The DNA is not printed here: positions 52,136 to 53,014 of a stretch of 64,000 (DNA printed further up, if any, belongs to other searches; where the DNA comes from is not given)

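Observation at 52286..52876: murD in an otherwise intact dcw cluster is reduced to its C-terminal domain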

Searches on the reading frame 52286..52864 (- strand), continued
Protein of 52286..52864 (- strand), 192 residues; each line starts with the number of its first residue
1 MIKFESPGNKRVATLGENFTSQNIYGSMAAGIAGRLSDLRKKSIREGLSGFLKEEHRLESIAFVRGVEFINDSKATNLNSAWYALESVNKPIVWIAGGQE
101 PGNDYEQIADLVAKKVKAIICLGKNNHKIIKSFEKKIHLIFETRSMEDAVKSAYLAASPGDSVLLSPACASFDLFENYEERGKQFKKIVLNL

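Call 37: find_encoding_contigs(protein=P0088, flank=10000, max_places=4)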
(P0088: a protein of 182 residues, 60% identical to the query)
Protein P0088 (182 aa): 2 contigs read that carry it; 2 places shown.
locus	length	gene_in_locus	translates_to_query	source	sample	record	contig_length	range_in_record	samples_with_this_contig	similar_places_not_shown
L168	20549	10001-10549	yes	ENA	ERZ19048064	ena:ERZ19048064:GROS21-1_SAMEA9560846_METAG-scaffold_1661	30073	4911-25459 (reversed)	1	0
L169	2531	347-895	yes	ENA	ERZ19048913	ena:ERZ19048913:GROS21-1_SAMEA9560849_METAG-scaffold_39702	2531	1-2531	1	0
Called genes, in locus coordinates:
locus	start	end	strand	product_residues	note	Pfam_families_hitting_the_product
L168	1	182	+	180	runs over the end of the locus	-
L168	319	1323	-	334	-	PF01018:GTP1_OBG, PF01926:MMR_HSR1, PF02421:FeoB_N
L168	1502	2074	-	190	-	PF00406:ADK, PF13238:AAA_18 (weak), PF13671:AAA_33 (weak), PF13207:AAA_17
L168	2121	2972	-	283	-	PF19576:Acyltransf_2, PF01553:Acyltransferase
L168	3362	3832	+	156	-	PF02381:MraZ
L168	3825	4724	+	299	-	PF01728:FtsJ (weak), PF01795:Methyltransf_5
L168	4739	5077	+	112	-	PF19579:FtsL_2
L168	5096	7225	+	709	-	PF03717:PBP_dimer (weak), PF00905:Transpeptidase, PF03793:PASTA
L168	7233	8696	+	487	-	PF01225:Mur_ligase, PF08245:Mur_ligase_M, PF02875:Mur_ligase_C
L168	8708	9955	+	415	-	PF10555:MraY_sig1 (weak), PF00953:Glycos_transf_4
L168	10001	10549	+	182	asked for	PF02875:Mur_ligase_C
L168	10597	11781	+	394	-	PF01098:FTSW_RODA_SPOVE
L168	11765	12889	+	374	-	PF03033:Glyco_transf_28, PF04101:Glyco_tran_28_C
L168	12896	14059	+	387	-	-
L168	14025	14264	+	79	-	-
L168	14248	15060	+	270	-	-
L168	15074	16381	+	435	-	PF11104:PilM_2 (faint), PF14450:FtsA, PF00012:HSP70 (faint), PF02491:SHS2_FTSA, PF06723:MreB_Mbl, PF06277:EutA, PF14450:FtsA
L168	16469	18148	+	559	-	PF00091:Tubulin, PF12327:FtsZ_C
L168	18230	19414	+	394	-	PF00534:Glycos_transf_1, PF13692:Glyco_trans_1_4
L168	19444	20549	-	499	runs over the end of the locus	PF01943:Polysacc_synt, PF13440:Polysacc_synt_3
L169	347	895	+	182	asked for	PF02875:Mur_ligase_C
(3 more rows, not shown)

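Call 46: search_solved_structures(query=P0001, max_evalue=0.001, show_alignments=4)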
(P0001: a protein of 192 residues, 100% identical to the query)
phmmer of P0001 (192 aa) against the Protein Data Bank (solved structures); distinct sequences matched with E-value up to 0.001: 11.
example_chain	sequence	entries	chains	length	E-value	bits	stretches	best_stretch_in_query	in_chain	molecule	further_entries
3lk7_A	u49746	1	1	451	1.1e-25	93.8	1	21-185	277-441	UDP-N-acetylmuramoylalanine--D-glutamate ligase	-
8dp2_A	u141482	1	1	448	3.4e-23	85.7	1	25-189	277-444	UDP-N-acetylmuramoylalanine--D-glutamate ligase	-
7sy9_A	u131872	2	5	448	3.4e-23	85.7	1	25-189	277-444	UDP-N-acetylmuramoylalanine--D-glutamate ligase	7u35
7sir_A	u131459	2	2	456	1.8e-19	73.6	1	23-189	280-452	UDP-N-acetylmuramoylalanine--D-glutamate ligase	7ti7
1e0d_A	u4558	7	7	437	6.8e-19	71.7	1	22-189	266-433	UDP-N-ACETYLMURAMOYLALANINE--D-GLUTAMATE LIGASE | UDP-N-ACETYLMURAMOYL-L-ALANINE:D-GLUTAMATE LIGASE | UDP-N-ACETYLMURAMOYL-L-ALANINE/:D-GLUTAMATE LIGASE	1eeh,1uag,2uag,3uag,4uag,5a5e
5a5f_A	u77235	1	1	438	6.8e-19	71.7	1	22-189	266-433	UDP-N-ACETYLMURAMOYLALANINE--D-GLUTAMATE LIGASE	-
2wjp_A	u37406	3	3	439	6.9e-19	71.7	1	22-189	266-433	UDP-N-ACETYLMURAMOYLALANINE--D-GLUTAMATE LIGASE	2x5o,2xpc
2jff_A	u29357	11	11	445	7.1e-19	71.6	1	22-189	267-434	UDP-N-ACETYLMURAMOYLALANINE--D-GLUTAMATE LIGASE | UDP-N-ACETYLMURAMOYL-ALANINE-D-GLUTAMATE LIGASE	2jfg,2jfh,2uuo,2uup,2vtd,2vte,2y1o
8v8w_A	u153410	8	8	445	7.1e-19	71.6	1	22-189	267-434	UDP-N-acetylmuramoylalanine--D-glutamate ligase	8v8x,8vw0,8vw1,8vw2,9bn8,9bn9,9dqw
8v8y_A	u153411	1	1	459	7.5e-19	71.6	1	22-189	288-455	UDP-N-acetylmuramoylalanine--D-glutamate ligase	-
4buc_A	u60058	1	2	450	2e-17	66.9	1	42-188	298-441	UDP-N-ACETYLMURAMOYLALANINE--D-GLUTAMATE LIGASE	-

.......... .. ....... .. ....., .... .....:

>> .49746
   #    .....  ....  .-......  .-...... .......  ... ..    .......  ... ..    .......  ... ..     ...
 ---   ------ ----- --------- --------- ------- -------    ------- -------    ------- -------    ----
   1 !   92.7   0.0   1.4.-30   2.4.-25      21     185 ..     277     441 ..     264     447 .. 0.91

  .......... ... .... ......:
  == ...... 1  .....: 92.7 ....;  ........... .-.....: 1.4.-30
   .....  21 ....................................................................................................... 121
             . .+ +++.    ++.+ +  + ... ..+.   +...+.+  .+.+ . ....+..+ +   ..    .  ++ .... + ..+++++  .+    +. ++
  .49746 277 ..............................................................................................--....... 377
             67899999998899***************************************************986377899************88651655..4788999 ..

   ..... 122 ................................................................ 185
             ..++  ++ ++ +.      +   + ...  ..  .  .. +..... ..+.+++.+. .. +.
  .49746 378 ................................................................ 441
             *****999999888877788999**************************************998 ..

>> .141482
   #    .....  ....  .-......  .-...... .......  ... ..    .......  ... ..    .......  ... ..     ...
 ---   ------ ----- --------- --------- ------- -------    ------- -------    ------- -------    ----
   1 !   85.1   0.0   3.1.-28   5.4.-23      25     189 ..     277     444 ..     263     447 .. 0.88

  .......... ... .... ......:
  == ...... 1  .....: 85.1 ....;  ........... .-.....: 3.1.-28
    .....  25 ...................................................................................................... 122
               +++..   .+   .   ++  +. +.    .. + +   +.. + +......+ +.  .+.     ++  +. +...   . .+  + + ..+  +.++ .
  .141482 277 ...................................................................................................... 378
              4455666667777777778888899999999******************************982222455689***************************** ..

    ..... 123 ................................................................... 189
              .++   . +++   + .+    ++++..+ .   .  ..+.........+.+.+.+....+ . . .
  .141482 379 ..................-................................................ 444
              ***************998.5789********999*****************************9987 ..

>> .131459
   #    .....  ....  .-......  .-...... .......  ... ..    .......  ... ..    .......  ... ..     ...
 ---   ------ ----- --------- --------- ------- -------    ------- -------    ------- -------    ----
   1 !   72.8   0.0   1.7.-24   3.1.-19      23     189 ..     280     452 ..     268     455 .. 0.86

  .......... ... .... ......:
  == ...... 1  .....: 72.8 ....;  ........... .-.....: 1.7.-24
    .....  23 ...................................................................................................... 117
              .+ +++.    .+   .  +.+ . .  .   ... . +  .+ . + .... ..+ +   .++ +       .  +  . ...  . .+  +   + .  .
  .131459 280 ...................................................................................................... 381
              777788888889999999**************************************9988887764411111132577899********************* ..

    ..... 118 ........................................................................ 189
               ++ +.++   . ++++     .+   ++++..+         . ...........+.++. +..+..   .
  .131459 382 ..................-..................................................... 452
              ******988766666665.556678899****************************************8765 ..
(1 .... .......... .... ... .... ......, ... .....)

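Call 47: search_solved_structures(query=L004:9176-10516:+, max_evalue=1e-30, show_alignments=5)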
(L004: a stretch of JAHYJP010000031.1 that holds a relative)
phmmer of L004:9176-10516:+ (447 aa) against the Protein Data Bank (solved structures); distinct sequences matched with E-value up to 1e-30: 11.
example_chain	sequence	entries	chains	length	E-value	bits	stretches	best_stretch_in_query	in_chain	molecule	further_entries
3lk7_A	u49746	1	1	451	3.5e-75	257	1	5-440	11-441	UDP-N-acetylmuramoylalanine--D-glutamate ligase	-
7sir_A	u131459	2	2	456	6.7e-60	206.7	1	8-444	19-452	UDP-N-acetylmuramoylalanine--D-glutamate ligase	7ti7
1e0d_A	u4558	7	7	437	2.6e-54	188.2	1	54-444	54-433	UDP-N-ACETYLMURAMOYLALANINE--D-GLUTAMATE LIGASE | UDP-N-ACETYLMURAMOYL-L-ALANINE:D-GLUTAMATE LIGASE | UDP-N-ACETYLMURAMOYL-L-ALANINE/:D-GLUTAMATE LIGASE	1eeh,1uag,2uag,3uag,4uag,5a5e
5a5f_A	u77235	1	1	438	2.6e-54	188.2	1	54-444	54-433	UDP-N-ACETYLMURAMOYLALANINE--D-GLUTAMATE LIGASE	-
2wjp_A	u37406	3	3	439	2.6e-54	188.2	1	54-444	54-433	UDP-N-ACETYLMURAMOYLALANINE--D-GLUTAMATE LIGASE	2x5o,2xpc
2jff_A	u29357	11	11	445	2.8e-54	188.2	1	54-444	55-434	UDP-N-ACETYLMURAMOYLALANINE--D-GLUTAMATE LIGASE | UDP-N-ACETYLMURAMOYL-ALANINE-D-GLUTAMATE LIGASE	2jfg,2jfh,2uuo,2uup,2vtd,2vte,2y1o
8v8w_A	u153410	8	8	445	2.8e-54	188.2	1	54-444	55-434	UDP-N-acetylmuramoylalanine--D-glutamate ligase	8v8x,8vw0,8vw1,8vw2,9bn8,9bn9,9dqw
8v8y_A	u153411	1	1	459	3.1e-54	188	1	54-444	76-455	UDP-N-acetylmuramoylalanine--D-glutamate ligase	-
7sy9_A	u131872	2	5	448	1.1e-53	186.2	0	267-447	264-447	UDP-N-acetylmuramoylalanine--D-glutamate ligase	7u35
8dp2_A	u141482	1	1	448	1.1e-53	186.2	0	267-447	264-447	UDP-N-acetylmuramoylalanine--D-glutamate ligase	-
4buc_A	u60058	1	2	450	1.4e-50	175.9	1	7-442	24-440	UDP-N-ACETYLMURAMOYLALANINE--D-GLUTAMATE LIGASE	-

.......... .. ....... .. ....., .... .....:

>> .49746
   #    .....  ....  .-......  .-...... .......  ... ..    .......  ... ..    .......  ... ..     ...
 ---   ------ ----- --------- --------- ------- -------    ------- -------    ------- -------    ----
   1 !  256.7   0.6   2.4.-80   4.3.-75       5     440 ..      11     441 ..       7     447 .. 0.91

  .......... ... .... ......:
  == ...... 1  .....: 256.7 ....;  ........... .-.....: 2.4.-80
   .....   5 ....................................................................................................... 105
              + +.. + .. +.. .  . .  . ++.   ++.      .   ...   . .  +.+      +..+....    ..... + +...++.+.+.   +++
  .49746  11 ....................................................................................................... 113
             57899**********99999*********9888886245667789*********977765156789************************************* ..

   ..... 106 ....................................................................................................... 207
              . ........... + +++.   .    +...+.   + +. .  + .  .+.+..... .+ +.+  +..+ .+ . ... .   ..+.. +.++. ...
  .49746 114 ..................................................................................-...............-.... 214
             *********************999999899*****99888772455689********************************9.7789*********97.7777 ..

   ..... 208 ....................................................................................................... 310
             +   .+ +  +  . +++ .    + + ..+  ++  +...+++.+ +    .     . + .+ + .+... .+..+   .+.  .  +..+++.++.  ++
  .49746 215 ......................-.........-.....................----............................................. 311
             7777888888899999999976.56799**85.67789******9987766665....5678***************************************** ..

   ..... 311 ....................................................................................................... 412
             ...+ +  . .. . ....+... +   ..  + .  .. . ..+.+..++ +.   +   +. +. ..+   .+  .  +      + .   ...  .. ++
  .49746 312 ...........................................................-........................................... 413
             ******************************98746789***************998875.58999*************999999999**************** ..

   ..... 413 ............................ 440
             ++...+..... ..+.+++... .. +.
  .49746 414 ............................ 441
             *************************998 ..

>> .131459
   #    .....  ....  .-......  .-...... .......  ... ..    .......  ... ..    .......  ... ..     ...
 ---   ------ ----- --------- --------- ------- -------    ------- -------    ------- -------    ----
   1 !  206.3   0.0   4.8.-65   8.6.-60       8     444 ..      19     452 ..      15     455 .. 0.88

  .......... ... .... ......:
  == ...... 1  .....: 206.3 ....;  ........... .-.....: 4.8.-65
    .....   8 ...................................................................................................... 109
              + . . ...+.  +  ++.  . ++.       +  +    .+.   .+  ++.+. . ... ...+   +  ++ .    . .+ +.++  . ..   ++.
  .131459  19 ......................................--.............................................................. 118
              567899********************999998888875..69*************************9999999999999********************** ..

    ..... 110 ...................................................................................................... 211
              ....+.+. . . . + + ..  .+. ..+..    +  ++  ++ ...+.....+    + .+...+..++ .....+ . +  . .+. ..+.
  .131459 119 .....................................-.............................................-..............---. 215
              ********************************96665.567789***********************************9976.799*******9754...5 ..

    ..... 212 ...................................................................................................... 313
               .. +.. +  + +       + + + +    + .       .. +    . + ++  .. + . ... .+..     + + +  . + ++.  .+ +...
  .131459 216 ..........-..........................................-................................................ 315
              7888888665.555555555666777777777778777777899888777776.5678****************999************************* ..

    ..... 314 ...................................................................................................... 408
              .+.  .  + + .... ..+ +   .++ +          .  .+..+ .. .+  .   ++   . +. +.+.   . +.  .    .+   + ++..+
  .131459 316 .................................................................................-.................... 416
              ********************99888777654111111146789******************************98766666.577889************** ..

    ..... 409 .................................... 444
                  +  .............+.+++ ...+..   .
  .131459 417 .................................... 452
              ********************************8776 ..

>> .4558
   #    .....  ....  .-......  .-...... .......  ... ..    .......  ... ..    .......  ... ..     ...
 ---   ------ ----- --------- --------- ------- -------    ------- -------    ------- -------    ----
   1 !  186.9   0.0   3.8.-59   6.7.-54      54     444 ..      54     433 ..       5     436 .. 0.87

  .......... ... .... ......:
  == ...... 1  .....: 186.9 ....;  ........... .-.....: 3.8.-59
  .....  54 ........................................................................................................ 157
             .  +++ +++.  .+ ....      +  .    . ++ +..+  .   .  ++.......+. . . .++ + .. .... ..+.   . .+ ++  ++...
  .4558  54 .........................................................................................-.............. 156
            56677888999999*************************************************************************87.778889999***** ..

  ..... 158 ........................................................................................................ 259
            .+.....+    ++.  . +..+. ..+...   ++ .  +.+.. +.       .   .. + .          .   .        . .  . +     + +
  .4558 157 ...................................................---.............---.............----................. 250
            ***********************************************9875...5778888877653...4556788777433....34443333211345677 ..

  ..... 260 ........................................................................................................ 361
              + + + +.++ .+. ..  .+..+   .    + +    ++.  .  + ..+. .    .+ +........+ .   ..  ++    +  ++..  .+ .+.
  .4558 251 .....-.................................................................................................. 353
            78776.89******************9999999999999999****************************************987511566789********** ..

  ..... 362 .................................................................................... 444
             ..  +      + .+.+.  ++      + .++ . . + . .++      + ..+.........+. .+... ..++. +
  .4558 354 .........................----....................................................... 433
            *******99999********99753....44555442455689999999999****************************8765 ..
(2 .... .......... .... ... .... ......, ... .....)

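Call 58: search_protein_representatives(protein=P0220)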
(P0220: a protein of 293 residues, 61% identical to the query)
Query: 293 residues. Proteins with E-value up to 0.001 (for the whole library): 23507; up to 1e-10: 12991; up to 1e-30: 1347. The best 150 are listed.
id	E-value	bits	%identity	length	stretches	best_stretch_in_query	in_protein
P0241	3.4e-112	390.7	62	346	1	1-293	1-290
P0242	2.7e-100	351.6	57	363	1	1-290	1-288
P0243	4.6e-99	347.6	59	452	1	2-291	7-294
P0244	4.6e-97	341.0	57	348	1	1-280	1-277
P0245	3.0e-96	338.4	68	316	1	1-224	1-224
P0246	4.1e-95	334.6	60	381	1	1-290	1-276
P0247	5.6e-95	334.2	57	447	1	2-292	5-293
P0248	3.5e-94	331.6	66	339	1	1-224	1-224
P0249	1.1e-93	329.9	61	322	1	1-251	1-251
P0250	5.3e-92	324.5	57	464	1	1-288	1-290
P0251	7.5e-92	323.9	57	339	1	2-259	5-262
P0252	4.0e-91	321.6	63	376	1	1-230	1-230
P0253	4.2e-91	321.5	70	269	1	2-209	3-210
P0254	4.0e-90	318.3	56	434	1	1-288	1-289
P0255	4.3e-89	314.9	51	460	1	3-291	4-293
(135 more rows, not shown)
